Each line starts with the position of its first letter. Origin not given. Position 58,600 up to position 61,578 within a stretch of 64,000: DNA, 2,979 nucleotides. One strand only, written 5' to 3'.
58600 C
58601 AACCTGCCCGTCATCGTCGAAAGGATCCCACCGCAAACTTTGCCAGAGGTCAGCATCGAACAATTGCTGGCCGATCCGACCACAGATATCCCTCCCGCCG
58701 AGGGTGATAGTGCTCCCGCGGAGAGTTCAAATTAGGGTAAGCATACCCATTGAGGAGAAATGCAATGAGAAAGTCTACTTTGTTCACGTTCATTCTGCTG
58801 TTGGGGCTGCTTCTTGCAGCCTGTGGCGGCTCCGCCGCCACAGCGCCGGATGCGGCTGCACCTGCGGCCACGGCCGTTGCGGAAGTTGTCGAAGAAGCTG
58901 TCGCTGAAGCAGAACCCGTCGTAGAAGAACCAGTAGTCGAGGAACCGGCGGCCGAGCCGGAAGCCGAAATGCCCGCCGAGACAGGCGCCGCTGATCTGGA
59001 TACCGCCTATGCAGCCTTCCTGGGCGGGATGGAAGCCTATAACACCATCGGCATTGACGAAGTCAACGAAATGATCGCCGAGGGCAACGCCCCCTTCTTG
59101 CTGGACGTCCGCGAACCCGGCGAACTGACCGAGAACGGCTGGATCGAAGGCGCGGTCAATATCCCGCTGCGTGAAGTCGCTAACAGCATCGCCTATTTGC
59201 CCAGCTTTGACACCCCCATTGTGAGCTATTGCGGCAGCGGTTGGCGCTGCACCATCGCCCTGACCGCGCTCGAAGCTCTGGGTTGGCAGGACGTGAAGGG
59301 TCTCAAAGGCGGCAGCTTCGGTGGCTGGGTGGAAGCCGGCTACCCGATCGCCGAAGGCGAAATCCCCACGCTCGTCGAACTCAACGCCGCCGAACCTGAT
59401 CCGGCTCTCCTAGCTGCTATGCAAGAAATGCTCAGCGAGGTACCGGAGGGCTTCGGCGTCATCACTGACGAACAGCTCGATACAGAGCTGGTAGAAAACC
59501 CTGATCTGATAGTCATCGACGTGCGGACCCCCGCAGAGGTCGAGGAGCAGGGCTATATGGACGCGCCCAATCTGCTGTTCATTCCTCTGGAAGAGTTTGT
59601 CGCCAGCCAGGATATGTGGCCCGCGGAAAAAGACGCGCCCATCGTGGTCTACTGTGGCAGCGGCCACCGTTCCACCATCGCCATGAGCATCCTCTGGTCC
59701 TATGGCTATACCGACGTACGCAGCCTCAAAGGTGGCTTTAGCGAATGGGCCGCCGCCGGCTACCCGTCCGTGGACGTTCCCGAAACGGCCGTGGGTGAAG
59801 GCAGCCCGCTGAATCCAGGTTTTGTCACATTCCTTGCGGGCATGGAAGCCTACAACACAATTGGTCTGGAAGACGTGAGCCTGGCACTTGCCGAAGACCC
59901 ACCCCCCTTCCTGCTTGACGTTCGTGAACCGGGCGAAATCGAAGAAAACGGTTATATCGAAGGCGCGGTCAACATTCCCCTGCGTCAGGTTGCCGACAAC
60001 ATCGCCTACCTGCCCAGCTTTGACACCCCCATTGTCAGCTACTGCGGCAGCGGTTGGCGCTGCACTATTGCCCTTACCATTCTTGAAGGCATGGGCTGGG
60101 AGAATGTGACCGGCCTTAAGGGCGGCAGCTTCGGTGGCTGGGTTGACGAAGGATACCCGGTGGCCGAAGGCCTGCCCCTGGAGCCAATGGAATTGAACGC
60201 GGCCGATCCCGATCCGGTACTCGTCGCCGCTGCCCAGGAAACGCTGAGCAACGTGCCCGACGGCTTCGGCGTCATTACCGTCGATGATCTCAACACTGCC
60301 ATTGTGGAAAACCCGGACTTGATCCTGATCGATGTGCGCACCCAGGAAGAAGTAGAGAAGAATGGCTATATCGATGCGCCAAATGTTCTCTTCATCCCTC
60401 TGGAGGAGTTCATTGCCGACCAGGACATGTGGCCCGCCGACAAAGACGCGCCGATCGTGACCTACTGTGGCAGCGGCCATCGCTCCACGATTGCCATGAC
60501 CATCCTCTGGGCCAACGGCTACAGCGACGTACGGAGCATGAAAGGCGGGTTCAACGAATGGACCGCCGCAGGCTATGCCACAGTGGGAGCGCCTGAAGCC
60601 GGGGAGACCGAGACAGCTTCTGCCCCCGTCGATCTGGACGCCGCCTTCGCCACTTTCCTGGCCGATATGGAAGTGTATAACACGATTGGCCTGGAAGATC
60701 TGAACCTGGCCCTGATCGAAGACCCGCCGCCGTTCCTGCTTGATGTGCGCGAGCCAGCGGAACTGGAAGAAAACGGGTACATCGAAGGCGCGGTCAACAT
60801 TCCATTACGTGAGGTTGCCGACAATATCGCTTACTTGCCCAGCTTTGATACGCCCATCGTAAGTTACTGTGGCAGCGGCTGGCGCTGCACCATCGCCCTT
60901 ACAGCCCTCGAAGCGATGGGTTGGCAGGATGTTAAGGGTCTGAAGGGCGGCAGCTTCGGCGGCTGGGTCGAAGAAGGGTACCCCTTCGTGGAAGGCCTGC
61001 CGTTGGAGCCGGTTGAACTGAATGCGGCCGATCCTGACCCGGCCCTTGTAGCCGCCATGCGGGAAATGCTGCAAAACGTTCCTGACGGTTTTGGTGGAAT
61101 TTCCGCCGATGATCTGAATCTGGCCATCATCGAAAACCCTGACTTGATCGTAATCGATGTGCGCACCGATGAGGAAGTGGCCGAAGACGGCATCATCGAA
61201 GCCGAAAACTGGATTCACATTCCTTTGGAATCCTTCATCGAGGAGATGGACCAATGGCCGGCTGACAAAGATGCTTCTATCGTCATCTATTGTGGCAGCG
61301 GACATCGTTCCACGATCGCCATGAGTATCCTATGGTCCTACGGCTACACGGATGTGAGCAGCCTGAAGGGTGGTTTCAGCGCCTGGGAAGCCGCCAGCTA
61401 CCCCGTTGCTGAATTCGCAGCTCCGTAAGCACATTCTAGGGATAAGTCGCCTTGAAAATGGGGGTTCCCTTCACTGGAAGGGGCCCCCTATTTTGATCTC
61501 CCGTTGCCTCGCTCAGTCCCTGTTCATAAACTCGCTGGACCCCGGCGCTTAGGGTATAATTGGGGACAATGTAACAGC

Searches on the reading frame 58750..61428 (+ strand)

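Call 30: search_protein_families(library=pfam, proteins=[window:58750-61428:+], max_evalue=0.01)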
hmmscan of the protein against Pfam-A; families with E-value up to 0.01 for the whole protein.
window:58750-61428:+ (892 aa): 4 families
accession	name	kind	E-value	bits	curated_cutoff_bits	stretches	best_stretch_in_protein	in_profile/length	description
PF00581.25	Rhodanese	-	7.1e-96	315.8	22.2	6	792-881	7-101/102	Rhodanese-like domain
PF02839.19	CBM_5_12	-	3.8e-07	30.5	26.2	0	703-726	13-35/44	Carbohydrate-binding module family 5/12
PF04273.18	BLH_phosphatase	-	0.00054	20.7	26.1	0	234-314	27-105/110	Beta-lactamase hydrolase-like protein, phosphatase-like domain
PF10151.14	TMEM214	-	0.0073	15.3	27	0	852-888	241-277/660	TMEM214, C-terminal, caspase 4 activator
